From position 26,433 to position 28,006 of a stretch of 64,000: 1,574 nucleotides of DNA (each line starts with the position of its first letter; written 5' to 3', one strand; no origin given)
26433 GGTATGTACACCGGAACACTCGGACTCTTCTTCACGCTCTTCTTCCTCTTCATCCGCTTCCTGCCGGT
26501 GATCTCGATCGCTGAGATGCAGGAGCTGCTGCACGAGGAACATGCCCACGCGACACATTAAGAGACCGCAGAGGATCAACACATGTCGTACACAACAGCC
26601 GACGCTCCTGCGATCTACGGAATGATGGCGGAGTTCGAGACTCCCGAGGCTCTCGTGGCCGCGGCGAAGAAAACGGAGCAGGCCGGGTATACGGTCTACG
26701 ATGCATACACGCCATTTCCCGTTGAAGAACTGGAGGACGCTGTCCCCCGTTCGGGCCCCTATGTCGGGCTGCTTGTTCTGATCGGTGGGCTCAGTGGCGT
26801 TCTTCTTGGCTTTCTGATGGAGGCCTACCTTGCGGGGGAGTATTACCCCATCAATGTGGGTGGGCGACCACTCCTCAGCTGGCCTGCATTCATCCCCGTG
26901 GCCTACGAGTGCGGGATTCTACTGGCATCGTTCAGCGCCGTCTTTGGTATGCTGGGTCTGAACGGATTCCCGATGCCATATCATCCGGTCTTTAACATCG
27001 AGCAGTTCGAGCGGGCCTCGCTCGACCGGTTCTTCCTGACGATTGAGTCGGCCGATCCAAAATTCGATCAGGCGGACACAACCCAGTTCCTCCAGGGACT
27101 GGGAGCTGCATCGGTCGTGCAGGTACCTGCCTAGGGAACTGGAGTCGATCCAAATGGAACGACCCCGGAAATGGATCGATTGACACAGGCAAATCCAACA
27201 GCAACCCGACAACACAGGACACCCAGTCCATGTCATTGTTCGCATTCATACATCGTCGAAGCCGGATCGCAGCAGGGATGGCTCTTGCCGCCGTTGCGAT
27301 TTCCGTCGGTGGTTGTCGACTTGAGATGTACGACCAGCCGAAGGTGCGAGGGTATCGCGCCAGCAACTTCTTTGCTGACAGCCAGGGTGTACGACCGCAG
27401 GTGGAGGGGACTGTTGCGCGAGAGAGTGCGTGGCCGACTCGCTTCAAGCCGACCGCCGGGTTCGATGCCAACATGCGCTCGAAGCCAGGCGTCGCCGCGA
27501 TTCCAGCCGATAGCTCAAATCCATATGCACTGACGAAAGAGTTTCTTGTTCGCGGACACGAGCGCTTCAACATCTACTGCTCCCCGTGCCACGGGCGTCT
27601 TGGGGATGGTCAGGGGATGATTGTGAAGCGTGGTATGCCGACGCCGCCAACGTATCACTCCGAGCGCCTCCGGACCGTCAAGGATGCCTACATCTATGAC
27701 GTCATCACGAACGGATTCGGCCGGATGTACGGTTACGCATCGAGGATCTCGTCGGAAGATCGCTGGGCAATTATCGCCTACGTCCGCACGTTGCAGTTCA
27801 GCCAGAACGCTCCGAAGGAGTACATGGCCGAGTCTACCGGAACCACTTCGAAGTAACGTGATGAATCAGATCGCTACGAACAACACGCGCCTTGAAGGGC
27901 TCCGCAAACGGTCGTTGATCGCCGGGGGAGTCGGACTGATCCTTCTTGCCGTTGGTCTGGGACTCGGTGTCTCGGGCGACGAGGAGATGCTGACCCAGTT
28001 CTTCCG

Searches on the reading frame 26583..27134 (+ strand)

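Call 45: search_protein_families(library=pfam, proteins=[window:26583-27134:+], max_evalue=0.01)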
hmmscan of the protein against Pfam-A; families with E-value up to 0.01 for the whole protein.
window:26583-27134:+ (183 aa): 1 family
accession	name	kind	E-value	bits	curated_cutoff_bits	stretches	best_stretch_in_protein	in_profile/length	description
PF11821.13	ActD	-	3.3e-59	199.8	25.7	1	12-178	1-168/170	Alternative complex III, ActD subunit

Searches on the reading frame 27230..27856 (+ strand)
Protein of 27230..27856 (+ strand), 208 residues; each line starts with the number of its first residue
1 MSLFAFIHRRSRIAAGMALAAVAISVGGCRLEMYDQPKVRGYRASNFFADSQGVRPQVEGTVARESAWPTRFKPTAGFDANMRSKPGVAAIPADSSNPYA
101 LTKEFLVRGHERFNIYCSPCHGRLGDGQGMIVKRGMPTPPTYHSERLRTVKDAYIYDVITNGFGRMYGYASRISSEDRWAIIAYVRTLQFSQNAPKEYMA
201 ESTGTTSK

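Call 45: search_protein_families(library=pfam, proteins=[window:27230-27856:+], max_evalue=0.01)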
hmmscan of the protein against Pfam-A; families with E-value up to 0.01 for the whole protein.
window:27230-27856:+ (208 aa): 2 families
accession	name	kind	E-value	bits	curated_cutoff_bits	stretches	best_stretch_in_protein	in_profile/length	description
PF13442.11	Cytochrome_CBB3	-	7.3e-13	49.1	27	1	108-185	5-68/68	Cytochrome C oxidase, cbb3-type, subunit III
PF00034.26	Cytochrom_C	-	3.9e-05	25.3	21.3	1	108-188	3-89/90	Cytochrome c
